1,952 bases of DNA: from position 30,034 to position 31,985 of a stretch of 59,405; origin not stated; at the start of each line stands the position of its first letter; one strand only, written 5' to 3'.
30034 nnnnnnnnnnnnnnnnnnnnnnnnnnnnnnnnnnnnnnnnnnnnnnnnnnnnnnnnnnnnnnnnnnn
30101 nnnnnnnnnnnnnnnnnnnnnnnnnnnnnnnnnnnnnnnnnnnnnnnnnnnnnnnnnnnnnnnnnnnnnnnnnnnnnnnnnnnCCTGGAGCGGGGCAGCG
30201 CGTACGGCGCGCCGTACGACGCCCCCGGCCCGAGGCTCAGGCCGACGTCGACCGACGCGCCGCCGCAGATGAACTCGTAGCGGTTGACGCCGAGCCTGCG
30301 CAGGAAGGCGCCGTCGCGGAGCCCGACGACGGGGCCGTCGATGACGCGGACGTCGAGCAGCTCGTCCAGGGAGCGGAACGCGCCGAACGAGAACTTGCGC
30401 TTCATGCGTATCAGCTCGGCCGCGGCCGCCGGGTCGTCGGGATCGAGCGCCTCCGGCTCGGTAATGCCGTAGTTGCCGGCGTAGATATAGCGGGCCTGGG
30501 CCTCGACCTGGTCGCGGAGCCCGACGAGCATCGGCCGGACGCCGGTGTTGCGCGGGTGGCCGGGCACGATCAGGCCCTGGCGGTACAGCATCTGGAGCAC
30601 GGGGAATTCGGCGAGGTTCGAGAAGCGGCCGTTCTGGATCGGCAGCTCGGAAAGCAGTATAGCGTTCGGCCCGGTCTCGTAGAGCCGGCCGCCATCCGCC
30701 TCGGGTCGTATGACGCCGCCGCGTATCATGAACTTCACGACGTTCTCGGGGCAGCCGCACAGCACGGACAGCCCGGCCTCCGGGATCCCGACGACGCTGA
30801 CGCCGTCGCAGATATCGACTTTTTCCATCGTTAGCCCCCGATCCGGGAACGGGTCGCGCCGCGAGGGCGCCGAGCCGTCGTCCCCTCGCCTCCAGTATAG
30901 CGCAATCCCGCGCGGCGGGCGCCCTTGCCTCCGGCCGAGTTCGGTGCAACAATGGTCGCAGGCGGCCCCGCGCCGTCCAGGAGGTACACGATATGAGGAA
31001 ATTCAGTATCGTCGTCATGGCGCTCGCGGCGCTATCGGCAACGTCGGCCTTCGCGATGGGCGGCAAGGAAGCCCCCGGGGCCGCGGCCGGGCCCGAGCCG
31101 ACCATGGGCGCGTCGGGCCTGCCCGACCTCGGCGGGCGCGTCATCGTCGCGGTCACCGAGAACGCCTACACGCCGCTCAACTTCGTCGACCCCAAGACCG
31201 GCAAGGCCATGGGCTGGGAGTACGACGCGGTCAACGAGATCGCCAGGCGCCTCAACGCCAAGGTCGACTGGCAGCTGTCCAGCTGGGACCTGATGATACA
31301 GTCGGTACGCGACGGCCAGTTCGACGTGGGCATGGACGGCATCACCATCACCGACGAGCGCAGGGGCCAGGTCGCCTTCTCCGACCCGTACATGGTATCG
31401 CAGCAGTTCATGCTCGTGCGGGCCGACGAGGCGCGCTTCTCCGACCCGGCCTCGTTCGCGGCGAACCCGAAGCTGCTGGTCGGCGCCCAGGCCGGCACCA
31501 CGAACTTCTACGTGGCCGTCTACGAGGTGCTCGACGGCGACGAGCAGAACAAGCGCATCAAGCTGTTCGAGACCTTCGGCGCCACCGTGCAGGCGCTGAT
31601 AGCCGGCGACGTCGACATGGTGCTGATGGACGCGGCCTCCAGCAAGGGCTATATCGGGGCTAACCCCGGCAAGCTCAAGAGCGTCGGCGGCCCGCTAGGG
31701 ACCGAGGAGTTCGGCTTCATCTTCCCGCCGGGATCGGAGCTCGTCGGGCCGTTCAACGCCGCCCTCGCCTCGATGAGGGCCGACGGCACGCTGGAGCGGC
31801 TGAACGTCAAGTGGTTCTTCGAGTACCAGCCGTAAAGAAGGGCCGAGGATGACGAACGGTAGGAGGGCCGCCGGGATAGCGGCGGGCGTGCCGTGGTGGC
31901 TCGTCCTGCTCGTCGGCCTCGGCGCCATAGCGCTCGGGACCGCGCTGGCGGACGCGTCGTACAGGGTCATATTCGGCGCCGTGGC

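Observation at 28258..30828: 856-aa protein combining an MBL-fold hydrolase, cNMP-binding-like modules and a C-terminal hemerythrin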

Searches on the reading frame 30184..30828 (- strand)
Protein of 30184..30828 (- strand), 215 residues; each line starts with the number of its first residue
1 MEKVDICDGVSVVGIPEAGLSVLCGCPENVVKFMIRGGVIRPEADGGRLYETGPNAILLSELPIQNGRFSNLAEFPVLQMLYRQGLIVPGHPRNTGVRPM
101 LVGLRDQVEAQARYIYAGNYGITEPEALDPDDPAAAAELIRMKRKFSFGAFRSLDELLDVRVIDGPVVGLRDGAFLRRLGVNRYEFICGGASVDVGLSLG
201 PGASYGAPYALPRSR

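Call 17: search_protein_representatives(protein=window:30184-30828:-)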
Query: 215 residues. Proteins with E-value up to 0.001 (for the whole library): 211; up to 1e-10: 163; up to 1e-30: 89. The best 150 are listed.
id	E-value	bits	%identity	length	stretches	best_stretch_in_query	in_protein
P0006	4.6e-93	327.1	70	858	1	5-215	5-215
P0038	9.6e-79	280.3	63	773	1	2-214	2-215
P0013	3.1e-78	278.6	61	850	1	4-212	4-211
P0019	5.1e-76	271.3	60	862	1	2-214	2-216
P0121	1.7e-71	256.5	59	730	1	1-213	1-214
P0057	1.1e-70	254.0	57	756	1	1-214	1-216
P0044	7.0e-70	251.3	59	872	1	2-213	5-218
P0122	1.2e-68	247.2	58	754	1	1-214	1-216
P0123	6.3e-68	244.9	59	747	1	5-214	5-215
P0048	5.0e-67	241.9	57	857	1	5-212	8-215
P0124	5.7e-66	238.5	53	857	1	1-215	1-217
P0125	2.5e-64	233.1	53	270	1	4-212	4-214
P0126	6.2e-63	228.6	53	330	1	2-211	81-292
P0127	7.7e-63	228.3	51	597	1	6-213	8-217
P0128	1.6e-60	220.7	51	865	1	1-215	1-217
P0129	2.3e-59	216.9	51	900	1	2-211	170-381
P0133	6.5e-58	212.2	44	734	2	1-211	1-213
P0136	2.2e-54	200.6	50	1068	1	4-213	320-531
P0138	3.8e-54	199.8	47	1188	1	4-212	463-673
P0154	3.2e-48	180.5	43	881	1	3-214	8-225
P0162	1.3e-45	172.0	42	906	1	3-212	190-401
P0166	1.3e-43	165.4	44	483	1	3-210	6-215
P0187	1.4e-36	142.4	35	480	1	8-214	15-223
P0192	9.1e-35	136.5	36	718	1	1-214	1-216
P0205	1.4e-29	119.5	33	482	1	6-213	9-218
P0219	9.6e-24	100.5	37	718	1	3-212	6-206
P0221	1.6e-23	99.7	36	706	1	1-211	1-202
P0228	1.9e-22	96.2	31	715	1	6-205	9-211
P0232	9.2e-22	94.0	33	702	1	8-211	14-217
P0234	9.3e-21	90.7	35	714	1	1-213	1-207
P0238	1.3e-19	87.0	34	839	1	11-213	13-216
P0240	2.4e-19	86.0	33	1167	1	2-185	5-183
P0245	2.7e-18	82.7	33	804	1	12-211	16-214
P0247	6.1e-18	81.5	32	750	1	3-208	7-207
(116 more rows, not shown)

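Call 19: search_protein_families(library=pfam, proteins=[P0129, P0136, P0138, P0240, P0166, P0187, P0205, P0133, P0192, P0162], max_evalue=0.01)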
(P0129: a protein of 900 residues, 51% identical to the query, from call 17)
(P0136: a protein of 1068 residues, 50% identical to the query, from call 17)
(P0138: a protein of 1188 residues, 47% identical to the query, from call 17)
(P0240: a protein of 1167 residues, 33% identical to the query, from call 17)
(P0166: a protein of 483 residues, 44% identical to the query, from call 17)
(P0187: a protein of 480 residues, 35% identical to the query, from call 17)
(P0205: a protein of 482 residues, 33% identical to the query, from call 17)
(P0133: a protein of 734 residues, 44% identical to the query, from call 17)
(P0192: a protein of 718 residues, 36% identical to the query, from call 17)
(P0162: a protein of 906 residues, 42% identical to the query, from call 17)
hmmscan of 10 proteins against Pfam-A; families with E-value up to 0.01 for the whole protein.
P0129 (900 aa): 4 families
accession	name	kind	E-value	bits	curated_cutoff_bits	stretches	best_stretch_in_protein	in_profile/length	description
PF00027.35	cNMP_binding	-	9.3e-21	74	27.5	2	677-759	2-88/89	Cyclic nucleotide-binding domain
PF00072.30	Response_reg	-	5.5e-17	62.4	30.2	1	22-135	1-110/111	Response regulator receiver domain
PF12706.13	Lactamase_B_2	-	1.2e-08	35.2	27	1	421-497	4-83/200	Beta-lactamase superfamily domain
PF00753.33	Lactamase_B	-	2.5e-06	28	22.7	1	417-463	15-65/196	Metallo-beta-lactamase superfamily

P0136 (1068 aa): 4 families
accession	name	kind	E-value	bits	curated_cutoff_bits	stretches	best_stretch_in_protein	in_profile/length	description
PF00497.25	SBP_bac_3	-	2.2e-17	63.5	26.4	1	35-252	2-130/132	Bacterial extracellular solute-binding proteins, family 3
PF00027.35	cNMP_binding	-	6.1e-10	39.4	27.5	1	985-1048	18-85/89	Cyclic nucleotide-binding domain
PF12706.13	Lactamase_B_2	-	3.9e-09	36.8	27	1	568-668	3-108/200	Beta-lactamase superfamily domain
PF00753.33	Lactamase_B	-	1.9e-06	28.4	22.7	1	565-612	15-66/196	Metallo-beta-lactamase superfamily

P0138 (1188 aa): 4 families
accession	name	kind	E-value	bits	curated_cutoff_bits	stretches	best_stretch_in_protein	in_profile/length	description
PF05226.16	CHASE2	-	2.1e-55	188.5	26.3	1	26-367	6-251/257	CHASE2 domain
PF00027.35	cNMP_binding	-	4.7e-18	65.4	27.5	2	967-1049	3-89/89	Cyclic nucleotide-binding domain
PF00753.33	Lactamase_B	-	8.6e-05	23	22.7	1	721-755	33-66/196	Metallo-beta-lactamase superfamily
PF12706.13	Lactamase_B_2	-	0.00045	20.3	27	1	727-799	25-94/200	Beta-lactamase superfamily domain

P0240 (1167 aa): 3 families
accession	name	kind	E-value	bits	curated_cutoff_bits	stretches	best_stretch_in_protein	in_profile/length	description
PF00027.35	cNMP_binding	-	2.8e-26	91.8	27.5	2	759-844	3-88/89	Cyclic nucleotide-binding domain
PF00753.33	Lactamase_B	-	2.6e-06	28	22.7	1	242-293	13-68/196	Metallo-beta-lactamase superfamily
PF12706.13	Lactamase_B_2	-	4.6e-06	26.8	27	1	249-311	5-74/200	Beta-lactamase superfamily domain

P0166 (483 aa): 3 families
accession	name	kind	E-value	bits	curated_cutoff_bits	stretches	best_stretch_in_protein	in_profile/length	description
PF00753.33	Lactamase_B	-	1.1e-11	45.5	22.7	1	240-297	3-64/196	Metallo-beta-lactamase superfamily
PF12706.13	Lactamase_B_2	-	5.6e-06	26.5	27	1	254-318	2-71/200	Beta-lactamase superfamily domain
PF16661.11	Lactamase_B_6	-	0.005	16.7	27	1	247-314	1-76/193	Metallo-beta-lactamase superfamily domain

P0187 (480 aa): 3 families
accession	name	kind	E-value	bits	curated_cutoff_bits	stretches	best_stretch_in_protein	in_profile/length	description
PF00753.33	Lactamase_B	-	2.4e-10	41.1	22.7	1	245-304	4-67/196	Metallo-beta-lactamase superfamily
PF12706.13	Lactamase_B_2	-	7.8e-05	22.8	27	1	259-365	3-116/200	Beta-lactamase superfamily domain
PF23023.1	Anti-Pycsar_Apyc1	-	0.00032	20.7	50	1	259-316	32-88/250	Anti-Pycsar protein Apyc1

P0205 (482 aa): 2 families
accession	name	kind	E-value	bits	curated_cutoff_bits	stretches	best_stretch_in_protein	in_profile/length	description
PF00753.33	Lactamase_B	-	2.7e-08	34.4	22.7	1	241-299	4-66/196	Metallo-beta-lactamase superfamily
PF12706.13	Lactamase_B_2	-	2.3e-05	24.5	27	1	256-347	4-98/200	Beta-lactamase superfamily domain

P0133 (734 aa): 5 families
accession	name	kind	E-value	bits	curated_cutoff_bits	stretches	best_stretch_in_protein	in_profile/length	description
PF00027.35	cNMP_binding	-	9.7e-25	86.8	27.5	2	634-707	3-83/89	Cyclic nucleotide-binding domain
PF12706.13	Lactamase_B_2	-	5.7e-07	29.8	27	1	253-356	4-114/200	Beta-lactamase superfamily domain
PF00753.33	Lactamase_B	-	3.6e-06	27.5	22.7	1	243-295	7-65/196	Metallo-beta-lactamase superfamily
PF23023.1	Anti-Pycsar_Apyc1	-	0.00057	19.9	50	1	226-310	6-87/250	Anti-Pycsar protein Apyc1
PF14747.11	DUF4473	-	0.00091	20.1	25.9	0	125-151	8-34/78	Domain of unknown function (DUF4473)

P0192 (718 aa): 4 families
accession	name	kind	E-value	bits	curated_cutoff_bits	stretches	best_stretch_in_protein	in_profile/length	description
PF00753.33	Lactamase_B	-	2e-12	47.9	22.7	1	242-306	8-76/196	Metallo-beta-lactamase superfamily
PF12706.13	Lactamase_B_2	-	2.1e-09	37.7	27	1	251-368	2-131/200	Beta-lactamase superfamily domain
PF00027.35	cNMP_binding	-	2.4e-05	24.7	27.5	1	512-585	11-88/89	Cyclic nucleotide-binding domain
PF23023.1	Anti-Pycsar_Apyc1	-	0.00061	19.8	50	1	250-296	30-76/250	Anti-Pycsar protein Apyc1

P0162 (906 aa): 6 families
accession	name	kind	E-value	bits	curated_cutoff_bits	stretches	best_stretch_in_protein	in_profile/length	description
PF00027.35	cNMP_binding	-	6.9e-11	42.4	27.5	1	698-779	4-89/89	Cyclic nucleotide-binding domain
PF13185.12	GAF_2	-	1.4e-08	35.4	28.6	1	26-162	3-135/136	GAF domain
PF00753.33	Lactamase_B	-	1.5e-08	35.2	22.7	1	423-480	2-63/196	Metallo-beta-lactamase superfamily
PF01590.32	GAF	-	2.6e-08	34.9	22.4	1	26-159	1-130/133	GAF domain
PF12706.13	Lactamase_B_2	-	5.9e-07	29.7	27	1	440-593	4-167/200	Beta-lactamase superfamily domain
PF23023.1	Anti-Pycsar_Apyc1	-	0.0079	16.1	50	0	434-503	27-93/250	Anti-Pycsar protein Apyc1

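Call 30: predict_structure(alignment_id=A3)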
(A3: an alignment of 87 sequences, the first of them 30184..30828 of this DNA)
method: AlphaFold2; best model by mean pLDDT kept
length: 215 residues; sequences in the alignment: 87
mean_pLDDT: 95.2   pTM: 0.90
mean pLDDT of the five models: 95.2, 94.9, 94.7, 94.3, 91.6
residues with pLDDT >= 90: 200; 70-90: 15; 50-70: 0; < 50: 0
segments of 3 or more residues with pLDDT < 50: none
pLDDT, mean of each block of 10 residues (from residue 1): 96 97 97 96 93 98 94 96 95 95 97 94 95 97 93 94 97 97 97 97 91 81
secondary structure, 60 per line:
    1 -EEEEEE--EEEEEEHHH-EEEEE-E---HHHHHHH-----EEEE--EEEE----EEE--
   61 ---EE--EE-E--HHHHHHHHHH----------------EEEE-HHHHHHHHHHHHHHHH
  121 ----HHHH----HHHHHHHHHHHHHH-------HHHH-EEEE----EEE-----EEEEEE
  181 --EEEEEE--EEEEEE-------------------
elements in order: E2-7 E10-15 E20-24 H30-36 E42-45 E48-51 E56-58 H74-83 E100-103 H105-120 H125-128 H133-146 H154-157 E159-162 E167-169 E175-180 E183-188 E191-196

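Call 33: fold_search(model_id=the predicted structure, library=pdb)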
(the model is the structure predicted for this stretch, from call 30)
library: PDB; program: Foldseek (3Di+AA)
matches with E <= 10: 320; with E <= 0.001: 0
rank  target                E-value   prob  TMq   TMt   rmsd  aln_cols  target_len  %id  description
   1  3zwf_B                1.3e-02  0.95  0.37  0.32   9.9       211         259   10  Crystal structure of Human tRNase Z, short form (ELAC1). (released 2011-08-10)
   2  7bz3_D                1.9e-02  0.98  0.45  0.32   6.8       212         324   11  The mutant variant of PNGM-1. H257 was substituted for alanine to study substrate binding. (released 2021-04-28)
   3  7bz3_C                2.7e-02  0.95  0.42  0.29   6.6       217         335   14  The mutant variant of PNGM-1. H257 was substituted for alanine to study substrate binding. (released 2021-04-28)
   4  7bzi_E                2.9e-02  0.96  0.44  0.29   7.6       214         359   13  The mutant variant of PNGM-1. H91 was substituted for alanine to study metal coordination. (released 2021-04-28)
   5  3zwf_A                3.3e-02  0.85  0.36  0.31  10.0       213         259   10  Crystal structure of Human tRNase Z, short form (ELAC1). (released 2011-08-10)
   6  7byq_A                3.5e-02  0.97  0.45  0.29   5.5       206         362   13  The mutant variant of PNGM-1. H279A was substituted for alanine to study metal coordination. (released 2021-04-28)
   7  7bzi_F                3.9e-02  0.87  0.39  0.25  10.7       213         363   10  The mutant variant of PNGM-1. H91 was substituted for alanine to study metal coordination. (released 2021-04-28)
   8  6m8q_B                5.6e-02  0.72  0.33  0.18  10.0       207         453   10  Cleavage and Polyadenylation Specificity Factor Subunit 3 (CPSF3) in complex with NVP-LTM531 (released 2019-11-27)
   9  7byq_D                7.1e-02  0.89  0.44  0.29   7.5       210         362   11  The mutant variant of PNGM-1. H279A was substituted for alanine to study metal coordination. (released 2021-04-28)
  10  7ycx_K                7.1e-02  0.63  0.31  0.14  10.2       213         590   12  The structure of INTAC-PEC complex (released 2023-03-15)
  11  2i7t                  7.6e-02  0.69  0.34  0.20   8.1       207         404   10  Structure of human CPSF-73 (released 2007-01-30)
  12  7bzi_C                8.1e-02  0.85  0.44  0.28   7.9       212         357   10  The mutant variant of PNGM-1. H91 was substituted for alanine to study metal coordination. (released 2021-04-28)
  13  7bzi_B                8.6e-02  0.77  0.41  0.26   8.4       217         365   12  The mutant variant of PNGM-1. H91 was substituted for alanine to study metal coordination. (released 2021-04-28)
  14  7bzi_A                1.0e-01  0.77  0.42  0.28   7.4       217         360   12  The mutant variant of PNGM-1. H91 was substituted for alanine to study metal coordination. (released 2021-04-28)
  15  7bz1_A                1.0e-01  0.69  0.38  0.25  11.3       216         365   11  The mutant variant of PNGM-1. H96 was substituted for alanine to study metal coordination. (released 2021-04-28)
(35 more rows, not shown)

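Call 60: list_cluster_members(proteins=[P0228, P0232, P0154, P0245, P0240, P0238, P0247, P0219, P0221, P0234])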
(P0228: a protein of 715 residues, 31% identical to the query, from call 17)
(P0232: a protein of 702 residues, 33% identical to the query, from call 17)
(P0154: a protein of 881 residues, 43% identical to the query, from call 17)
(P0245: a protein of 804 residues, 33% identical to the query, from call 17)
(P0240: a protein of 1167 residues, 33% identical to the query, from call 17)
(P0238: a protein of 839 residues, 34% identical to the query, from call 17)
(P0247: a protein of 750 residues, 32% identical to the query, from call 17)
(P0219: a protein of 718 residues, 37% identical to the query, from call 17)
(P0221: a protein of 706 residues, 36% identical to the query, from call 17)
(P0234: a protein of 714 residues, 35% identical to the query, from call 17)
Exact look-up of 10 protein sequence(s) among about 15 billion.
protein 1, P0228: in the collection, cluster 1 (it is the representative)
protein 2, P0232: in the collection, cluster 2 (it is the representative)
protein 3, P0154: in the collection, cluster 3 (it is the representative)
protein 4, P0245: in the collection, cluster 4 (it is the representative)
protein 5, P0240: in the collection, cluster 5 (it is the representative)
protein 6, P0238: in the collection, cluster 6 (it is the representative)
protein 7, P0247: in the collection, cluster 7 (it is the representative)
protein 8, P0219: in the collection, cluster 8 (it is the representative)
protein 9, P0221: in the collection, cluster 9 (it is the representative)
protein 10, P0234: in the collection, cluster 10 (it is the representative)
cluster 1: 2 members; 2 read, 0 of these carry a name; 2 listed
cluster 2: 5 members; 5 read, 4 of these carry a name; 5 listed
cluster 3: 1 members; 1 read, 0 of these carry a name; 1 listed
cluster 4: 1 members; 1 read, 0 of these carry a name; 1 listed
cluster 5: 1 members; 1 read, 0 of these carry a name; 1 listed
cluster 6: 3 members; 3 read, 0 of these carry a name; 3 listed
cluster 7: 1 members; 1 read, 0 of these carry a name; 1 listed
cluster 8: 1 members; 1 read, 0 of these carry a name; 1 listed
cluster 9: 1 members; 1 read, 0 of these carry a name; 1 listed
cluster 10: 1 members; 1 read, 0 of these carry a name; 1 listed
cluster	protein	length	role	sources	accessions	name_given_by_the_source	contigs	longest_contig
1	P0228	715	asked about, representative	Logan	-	-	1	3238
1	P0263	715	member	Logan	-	-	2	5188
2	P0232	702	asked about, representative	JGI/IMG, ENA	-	hemerythrin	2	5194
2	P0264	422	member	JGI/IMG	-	hemerythrin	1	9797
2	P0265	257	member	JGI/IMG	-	hypothetical protein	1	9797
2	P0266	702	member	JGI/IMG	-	hemerythrin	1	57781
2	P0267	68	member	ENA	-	-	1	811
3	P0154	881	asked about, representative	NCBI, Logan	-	-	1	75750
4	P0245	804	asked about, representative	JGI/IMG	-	-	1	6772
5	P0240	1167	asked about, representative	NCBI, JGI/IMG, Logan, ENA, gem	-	-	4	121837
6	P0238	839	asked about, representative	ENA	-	-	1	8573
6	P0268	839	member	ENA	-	-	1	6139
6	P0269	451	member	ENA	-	-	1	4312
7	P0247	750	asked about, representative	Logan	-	-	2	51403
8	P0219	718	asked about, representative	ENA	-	-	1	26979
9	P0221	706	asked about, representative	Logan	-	-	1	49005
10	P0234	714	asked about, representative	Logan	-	-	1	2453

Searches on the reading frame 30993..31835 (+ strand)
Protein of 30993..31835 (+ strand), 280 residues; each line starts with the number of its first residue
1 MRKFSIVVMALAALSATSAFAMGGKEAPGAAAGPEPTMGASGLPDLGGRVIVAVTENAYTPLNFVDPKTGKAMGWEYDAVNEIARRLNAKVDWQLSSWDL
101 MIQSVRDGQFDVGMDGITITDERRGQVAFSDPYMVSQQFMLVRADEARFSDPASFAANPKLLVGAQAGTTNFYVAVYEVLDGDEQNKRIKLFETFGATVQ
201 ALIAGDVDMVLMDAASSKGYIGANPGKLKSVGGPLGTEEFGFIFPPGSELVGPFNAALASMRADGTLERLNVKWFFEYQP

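Call 3: search_protein_families(library=pfam, proteins=[window:30993-31835:+], max_evalue=1)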
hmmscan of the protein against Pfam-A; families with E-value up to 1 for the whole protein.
window:30993-31835:+ (280 aa): 2 families
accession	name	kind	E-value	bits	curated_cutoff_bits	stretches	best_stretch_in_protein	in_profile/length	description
PF00497.25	SBP_bac_3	-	3.9e-32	111.2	26.4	1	52-275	2-130/132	Bacterial extracellular solute-binding proteins, family 3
PF10613.14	Lig_chan-Glu_bd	-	1e-05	26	30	1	91-143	60-112/115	Ligated ion channel L-glutamate- and glycine-binding site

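Call 72: search_protein_families(library=padloc, proteins=[window:30993-31835:+], max_evalue=0.01)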
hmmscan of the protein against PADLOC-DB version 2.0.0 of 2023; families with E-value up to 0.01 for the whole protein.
window:30993-31835:+ (280 aa): 0 families
